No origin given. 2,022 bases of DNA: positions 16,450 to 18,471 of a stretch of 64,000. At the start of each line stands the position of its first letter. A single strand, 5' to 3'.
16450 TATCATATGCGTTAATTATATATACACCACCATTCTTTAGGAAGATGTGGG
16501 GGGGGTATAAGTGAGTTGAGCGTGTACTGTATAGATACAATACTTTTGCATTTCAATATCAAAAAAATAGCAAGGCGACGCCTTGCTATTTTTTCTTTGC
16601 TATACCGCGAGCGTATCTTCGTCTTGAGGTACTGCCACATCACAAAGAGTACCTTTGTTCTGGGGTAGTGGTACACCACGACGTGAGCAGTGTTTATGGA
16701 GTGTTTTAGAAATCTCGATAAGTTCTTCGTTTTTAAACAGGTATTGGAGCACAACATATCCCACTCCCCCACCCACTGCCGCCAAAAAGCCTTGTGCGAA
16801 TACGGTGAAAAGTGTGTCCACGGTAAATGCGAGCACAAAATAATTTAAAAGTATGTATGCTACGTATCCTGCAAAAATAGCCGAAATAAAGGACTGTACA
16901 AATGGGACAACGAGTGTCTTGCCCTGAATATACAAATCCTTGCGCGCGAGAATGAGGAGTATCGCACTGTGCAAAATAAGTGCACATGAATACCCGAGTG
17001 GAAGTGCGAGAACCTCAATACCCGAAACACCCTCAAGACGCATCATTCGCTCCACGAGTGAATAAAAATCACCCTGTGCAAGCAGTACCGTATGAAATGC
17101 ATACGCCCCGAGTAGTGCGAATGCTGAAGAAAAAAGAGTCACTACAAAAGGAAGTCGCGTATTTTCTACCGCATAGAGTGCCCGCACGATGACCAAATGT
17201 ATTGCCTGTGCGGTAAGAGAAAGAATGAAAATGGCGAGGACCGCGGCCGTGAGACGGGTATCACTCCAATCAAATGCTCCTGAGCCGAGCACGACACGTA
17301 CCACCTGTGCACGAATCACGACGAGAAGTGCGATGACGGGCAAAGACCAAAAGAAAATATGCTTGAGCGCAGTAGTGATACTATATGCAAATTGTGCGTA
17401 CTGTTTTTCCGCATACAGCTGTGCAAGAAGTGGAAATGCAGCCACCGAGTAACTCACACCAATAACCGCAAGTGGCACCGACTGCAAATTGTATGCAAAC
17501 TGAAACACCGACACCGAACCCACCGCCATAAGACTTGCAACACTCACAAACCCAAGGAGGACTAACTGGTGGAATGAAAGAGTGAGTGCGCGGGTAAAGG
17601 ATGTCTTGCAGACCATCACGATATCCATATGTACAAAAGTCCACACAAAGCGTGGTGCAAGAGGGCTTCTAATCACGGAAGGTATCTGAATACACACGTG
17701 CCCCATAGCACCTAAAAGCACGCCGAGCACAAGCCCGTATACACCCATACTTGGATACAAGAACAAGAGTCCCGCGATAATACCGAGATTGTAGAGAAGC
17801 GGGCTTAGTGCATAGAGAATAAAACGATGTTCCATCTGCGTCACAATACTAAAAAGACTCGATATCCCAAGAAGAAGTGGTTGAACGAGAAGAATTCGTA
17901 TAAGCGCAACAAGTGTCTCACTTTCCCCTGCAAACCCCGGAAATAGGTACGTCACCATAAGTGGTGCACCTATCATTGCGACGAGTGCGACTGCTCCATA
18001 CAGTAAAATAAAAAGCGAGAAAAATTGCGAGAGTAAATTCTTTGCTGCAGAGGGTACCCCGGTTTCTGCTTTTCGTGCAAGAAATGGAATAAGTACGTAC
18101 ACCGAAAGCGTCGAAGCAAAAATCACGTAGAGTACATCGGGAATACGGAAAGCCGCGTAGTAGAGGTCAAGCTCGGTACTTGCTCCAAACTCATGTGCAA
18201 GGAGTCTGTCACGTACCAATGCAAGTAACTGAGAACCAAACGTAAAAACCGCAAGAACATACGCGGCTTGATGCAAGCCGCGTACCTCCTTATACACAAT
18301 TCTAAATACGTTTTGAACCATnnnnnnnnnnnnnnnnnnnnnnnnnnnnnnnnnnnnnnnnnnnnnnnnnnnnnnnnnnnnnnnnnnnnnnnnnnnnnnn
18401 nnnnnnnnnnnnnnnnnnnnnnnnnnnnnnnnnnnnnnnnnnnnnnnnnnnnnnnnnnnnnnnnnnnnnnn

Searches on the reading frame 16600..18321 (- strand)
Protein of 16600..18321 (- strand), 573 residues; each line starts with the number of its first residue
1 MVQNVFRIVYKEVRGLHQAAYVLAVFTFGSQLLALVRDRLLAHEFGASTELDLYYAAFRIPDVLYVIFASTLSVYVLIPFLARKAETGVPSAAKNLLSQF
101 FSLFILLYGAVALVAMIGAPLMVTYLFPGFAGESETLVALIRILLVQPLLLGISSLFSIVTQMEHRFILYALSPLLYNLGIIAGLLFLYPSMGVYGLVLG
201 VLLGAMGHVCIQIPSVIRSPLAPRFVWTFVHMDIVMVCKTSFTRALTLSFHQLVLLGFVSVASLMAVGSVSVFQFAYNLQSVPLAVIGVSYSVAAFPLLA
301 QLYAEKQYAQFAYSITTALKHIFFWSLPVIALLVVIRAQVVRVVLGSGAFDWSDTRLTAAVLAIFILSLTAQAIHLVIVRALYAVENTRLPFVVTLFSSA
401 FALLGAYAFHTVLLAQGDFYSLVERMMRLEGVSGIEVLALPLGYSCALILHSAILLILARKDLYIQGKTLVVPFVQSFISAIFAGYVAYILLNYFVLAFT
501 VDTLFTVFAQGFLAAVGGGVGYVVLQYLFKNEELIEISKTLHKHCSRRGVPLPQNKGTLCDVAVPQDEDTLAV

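Call 31: search_protein_families(library=pfam, proteins=[window:16600-18321:-], max_evalue=0.001)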
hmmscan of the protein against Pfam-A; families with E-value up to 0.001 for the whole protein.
window:16600-18321:- (573 aa): 2 families
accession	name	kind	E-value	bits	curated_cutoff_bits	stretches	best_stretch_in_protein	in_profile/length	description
PF03023.19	MurJ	-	9e-59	199.7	27.4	1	42-505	2-446/451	Lipid II flippase MurJ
PF01554.23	MatE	-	3.9e-05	23.8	24.9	1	259-407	17-160/161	MatE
